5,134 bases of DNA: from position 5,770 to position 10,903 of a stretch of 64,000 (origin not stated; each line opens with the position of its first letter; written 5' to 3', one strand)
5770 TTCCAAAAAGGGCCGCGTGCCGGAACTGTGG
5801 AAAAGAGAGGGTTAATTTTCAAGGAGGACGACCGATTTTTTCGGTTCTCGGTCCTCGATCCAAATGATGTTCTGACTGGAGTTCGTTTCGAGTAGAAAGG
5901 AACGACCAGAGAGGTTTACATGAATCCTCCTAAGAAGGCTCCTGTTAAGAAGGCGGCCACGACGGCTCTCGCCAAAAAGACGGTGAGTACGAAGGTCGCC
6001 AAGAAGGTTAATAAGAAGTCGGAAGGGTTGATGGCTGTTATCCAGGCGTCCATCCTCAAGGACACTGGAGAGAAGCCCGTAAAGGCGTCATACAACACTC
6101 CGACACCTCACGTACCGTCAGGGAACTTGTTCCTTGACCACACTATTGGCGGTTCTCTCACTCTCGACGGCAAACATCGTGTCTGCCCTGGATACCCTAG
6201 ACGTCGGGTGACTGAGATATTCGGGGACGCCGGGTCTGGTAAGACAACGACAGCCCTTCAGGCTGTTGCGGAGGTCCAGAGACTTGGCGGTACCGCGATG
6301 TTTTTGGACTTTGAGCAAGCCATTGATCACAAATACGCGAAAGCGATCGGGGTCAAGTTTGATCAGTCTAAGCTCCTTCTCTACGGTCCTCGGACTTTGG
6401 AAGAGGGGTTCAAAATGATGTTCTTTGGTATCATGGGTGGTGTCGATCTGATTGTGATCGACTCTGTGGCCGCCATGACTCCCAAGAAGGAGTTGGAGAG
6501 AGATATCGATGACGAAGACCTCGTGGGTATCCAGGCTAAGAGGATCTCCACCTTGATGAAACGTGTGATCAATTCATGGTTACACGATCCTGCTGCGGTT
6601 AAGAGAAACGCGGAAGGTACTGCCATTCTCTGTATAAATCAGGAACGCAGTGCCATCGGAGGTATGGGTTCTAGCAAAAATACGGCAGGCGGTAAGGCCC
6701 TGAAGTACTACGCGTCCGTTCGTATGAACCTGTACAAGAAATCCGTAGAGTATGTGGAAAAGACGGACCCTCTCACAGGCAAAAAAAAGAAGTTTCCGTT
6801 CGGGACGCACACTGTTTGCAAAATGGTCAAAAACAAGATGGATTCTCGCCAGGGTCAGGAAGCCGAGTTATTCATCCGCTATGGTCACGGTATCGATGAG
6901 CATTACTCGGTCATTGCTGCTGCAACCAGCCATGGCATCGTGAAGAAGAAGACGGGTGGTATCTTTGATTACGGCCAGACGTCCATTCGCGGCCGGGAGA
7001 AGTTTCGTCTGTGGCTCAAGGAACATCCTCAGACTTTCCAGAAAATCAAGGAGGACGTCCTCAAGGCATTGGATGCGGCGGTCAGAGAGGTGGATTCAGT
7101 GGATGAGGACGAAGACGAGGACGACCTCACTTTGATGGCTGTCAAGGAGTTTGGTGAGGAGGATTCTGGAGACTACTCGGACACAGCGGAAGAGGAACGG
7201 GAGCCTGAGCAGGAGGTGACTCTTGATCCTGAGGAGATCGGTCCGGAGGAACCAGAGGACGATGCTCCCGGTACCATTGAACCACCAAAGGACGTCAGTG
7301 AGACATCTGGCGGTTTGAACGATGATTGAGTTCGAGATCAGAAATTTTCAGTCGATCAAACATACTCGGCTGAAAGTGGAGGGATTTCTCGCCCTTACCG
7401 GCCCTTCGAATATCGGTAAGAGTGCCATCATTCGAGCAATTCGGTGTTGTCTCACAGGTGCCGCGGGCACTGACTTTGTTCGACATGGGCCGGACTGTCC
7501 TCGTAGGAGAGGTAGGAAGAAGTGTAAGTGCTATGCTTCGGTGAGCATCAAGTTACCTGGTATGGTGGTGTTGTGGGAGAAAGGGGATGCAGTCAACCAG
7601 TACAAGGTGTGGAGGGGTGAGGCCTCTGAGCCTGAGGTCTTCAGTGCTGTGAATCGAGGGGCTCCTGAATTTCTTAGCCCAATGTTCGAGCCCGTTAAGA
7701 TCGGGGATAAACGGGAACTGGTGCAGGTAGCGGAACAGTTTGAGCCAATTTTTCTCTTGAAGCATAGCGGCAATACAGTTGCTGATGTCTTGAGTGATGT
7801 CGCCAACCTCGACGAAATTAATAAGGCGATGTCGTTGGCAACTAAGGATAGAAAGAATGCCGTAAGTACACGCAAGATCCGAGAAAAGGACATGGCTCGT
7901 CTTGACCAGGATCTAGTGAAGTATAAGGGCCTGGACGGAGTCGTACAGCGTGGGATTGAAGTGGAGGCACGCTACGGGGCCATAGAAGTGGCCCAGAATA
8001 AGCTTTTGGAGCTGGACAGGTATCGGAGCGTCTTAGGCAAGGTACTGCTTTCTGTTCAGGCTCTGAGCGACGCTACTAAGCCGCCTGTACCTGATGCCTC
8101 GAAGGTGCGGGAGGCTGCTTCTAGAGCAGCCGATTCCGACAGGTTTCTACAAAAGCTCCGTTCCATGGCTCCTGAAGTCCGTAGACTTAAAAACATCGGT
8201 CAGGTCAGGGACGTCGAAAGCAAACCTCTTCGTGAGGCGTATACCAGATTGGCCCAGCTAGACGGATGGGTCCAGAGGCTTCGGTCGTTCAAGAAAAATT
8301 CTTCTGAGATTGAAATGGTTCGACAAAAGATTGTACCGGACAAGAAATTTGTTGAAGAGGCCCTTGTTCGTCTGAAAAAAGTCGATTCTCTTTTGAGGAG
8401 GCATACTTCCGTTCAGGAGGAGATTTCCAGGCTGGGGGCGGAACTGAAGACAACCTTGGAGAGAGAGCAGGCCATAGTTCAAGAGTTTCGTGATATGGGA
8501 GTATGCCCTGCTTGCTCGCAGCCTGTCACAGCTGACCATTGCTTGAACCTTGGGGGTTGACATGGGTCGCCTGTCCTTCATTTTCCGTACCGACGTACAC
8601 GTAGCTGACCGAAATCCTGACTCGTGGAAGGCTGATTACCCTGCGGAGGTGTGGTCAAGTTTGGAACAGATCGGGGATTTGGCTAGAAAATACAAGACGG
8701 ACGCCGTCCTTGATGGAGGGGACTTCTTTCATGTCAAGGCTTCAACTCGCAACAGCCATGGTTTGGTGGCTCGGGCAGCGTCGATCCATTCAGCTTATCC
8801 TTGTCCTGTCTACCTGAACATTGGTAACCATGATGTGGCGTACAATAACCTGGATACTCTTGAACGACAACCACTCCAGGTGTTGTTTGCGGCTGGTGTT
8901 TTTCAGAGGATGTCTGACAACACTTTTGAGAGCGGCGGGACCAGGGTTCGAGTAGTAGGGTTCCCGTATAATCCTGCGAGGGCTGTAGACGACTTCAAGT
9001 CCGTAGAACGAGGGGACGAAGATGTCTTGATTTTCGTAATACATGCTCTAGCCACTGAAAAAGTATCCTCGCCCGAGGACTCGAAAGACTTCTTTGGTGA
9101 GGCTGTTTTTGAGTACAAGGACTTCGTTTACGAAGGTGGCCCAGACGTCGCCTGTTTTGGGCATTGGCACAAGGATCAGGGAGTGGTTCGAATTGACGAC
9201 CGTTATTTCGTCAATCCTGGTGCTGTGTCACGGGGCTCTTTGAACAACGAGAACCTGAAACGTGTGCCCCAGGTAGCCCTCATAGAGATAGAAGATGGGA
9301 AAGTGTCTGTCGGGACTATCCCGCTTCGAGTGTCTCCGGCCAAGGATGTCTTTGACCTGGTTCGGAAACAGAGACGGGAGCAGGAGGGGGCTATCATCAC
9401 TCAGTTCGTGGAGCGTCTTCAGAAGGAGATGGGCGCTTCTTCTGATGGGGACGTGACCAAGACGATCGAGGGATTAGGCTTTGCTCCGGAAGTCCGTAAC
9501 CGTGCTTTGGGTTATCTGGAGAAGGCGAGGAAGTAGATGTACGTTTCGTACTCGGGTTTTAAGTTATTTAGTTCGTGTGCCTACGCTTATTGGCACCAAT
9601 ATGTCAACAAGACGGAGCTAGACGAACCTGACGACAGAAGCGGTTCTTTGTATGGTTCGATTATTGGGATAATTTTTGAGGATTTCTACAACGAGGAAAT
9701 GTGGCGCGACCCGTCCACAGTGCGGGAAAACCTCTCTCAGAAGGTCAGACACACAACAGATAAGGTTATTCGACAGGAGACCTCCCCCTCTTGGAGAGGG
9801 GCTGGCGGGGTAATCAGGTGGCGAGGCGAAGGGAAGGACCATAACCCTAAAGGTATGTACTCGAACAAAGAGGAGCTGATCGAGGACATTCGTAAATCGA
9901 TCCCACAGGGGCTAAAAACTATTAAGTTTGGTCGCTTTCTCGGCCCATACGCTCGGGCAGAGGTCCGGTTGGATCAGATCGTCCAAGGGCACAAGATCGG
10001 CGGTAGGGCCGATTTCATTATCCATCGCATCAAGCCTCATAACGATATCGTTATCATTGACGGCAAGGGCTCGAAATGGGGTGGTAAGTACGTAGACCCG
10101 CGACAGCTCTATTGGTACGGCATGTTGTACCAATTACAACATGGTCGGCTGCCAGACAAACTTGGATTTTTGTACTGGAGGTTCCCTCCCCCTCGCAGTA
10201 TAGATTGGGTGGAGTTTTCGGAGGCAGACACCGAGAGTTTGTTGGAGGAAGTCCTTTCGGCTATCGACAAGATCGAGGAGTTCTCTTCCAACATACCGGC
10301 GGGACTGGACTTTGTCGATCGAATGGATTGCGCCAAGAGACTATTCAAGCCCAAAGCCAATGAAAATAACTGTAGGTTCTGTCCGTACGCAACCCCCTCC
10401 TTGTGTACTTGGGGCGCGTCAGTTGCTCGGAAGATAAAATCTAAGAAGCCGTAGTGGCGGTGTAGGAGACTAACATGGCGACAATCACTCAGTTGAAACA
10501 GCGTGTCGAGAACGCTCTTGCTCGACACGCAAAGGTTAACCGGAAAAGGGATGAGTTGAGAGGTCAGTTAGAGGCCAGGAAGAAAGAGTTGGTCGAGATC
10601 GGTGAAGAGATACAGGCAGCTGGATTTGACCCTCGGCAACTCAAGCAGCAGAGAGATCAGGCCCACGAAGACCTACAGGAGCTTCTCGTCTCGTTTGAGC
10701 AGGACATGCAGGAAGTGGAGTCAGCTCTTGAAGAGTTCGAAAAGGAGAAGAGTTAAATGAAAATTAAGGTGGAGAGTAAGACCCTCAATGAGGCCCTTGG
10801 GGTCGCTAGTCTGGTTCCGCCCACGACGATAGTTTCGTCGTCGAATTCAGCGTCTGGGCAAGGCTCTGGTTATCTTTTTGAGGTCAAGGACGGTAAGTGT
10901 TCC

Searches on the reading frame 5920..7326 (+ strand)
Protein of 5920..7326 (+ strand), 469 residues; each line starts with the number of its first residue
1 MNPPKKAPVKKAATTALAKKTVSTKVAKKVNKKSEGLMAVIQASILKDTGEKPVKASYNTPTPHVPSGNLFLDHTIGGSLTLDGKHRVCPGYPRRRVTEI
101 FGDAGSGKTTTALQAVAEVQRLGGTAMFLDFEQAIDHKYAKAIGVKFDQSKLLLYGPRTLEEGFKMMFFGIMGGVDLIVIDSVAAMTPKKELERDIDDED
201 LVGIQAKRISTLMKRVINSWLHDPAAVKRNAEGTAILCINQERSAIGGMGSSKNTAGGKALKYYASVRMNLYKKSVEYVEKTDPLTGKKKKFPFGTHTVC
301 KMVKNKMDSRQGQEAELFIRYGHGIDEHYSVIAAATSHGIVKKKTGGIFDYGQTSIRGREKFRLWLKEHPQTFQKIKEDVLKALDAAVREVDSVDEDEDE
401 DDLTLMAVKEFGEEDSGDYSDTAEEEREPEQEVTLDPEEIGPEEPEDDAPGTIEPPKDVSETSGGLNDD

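Call 58: search_protein_families(library=pfam, proteins=[window:5920-7326:+], max_evalue=0.01)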
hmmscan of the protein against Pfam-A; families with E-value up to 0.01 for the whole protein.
window:5920-7326:+ (469 aa): 6 families
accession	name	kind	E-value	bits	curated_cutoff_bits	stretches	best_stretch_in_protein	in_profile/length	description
PF00154.27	RecA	-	2.9e-47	161.8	27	1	75-326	33-262/262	recA bacterial DNA recombination protein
PF21096.2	RecA_C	-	2.3e-06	28.1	27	1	331-384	3-56/57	RecA C-terminal domain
PF06745.19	ATPase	-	0.00013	21.9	26.6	1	90-137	14-62/231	KaiC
PF13479.12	AAA_24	-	0.00051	20.4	27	1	100-144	7-43/195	AAA domain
PF13481.12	AAA_25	-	0.00061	19.9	27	1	88-191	25-159/195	AAA domain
PF25199.1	nSTAND_NTPase5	-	0.0086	16.3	34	0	94-141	40-88/145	Novel STAND NTPase 5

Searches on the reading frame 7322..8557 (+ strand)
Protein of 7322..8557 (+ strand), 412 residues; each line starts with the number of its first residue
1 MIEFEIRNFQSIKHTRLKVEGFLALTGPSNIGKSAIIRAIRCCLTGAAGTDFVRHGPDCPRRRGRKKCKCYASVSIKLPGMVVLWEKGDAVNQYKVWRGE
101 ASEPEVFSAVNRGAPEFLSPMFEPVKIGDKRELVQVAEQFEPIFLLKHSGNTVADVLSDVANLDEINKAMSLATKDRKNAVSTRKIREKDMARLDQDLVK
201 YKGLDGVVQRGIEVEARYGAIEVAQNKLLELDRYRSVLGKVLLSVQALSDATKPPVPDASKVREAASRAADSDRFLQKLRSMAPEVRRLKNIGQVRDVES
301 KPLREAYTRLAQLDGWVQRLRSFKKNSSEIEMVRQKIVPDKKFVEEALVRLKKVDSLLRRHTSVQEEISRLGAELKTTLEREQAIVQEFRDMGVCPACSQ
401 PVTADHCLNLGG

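Call 58: search_protein_families(library=pfam, proteins=[window:7322-8557:+], max_evalue=0.01)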
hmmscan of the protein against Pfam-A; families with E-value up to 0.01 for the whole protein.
window:7322-8557:+ (412 aa): 4 families
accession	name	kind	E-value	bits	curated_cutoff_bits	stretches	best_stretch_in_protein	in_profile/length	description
PF13476.12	AAA_23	-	7.3e-06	27.2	27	1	5-48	3-47/201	AAA domain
PF13175.12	AAA_15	-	0.00014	22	32.1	1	3-42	5-45/374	AAA ATPase domain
PF13555.12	AAA_29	-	0.00092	19.4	27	1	9-51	12-53/61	P-loop containing region of AAA domain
PF02463.25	SMC_N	-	0.0074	16.2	40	0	3-48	4-52/220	RecF/RecN/SMC N terminal domain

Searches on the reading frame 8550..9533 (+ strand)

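Call 58: search_protein_families(library=pfam, proteins=[window:8550-9533:+], max_evalue=0.01)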
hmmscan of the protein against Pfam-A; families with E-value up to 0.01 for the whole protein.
window:8550-9533:+ (328 aa): 3 families
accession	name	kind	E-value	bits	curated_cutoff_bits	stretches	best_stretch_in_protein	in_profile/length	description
PF00149.33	Metallophos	-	8e-12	46.4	21.5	1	11-208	4-190/191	Calcineurin-like phosphoesterase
PF12850.12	Metallophos_2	-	2.4e-05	24.8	27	1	41-248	19-152/154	Calcineurin-like phosphoesterase superfamily domain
PF14582.11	Metallophos_3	-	0.0096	15.7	28.2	0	149-231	165-244/259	Metallophosphoesterase, calcineurin superfamily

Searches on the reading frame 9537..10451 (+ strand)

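Call 58: search_protein_families(library=pfam, proteins=[window:9537-10451:+], max_evalue=0.01)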
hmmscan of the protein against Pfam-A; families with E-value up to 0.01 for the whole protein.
window:9537-10451:+ (305 aa): 1 family
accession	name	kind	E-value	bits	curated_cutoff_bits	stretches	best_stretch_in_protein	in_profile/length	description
PF12705.13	PDDEXK_1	-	8.2e-15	55.8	22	1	3-285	2-243/247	PD-(D/E)XK nuclease superfamily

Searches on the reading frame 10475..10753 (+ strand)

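Call 58: search_protein_families(library=pfam, proteins=[window:10475-10753:+], max_evalue=0.01)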
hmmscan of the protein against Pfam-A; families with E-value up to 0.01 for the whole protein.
window:10475-10753:+ (93 aa): 1 family
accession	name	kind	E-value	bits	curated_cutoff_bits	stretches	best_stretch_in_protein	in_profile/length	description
PF06810.17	Phage_scaffold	-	0.0027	18.1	35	1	11-82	29-96/170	Phage capsid assembly scaffolding protein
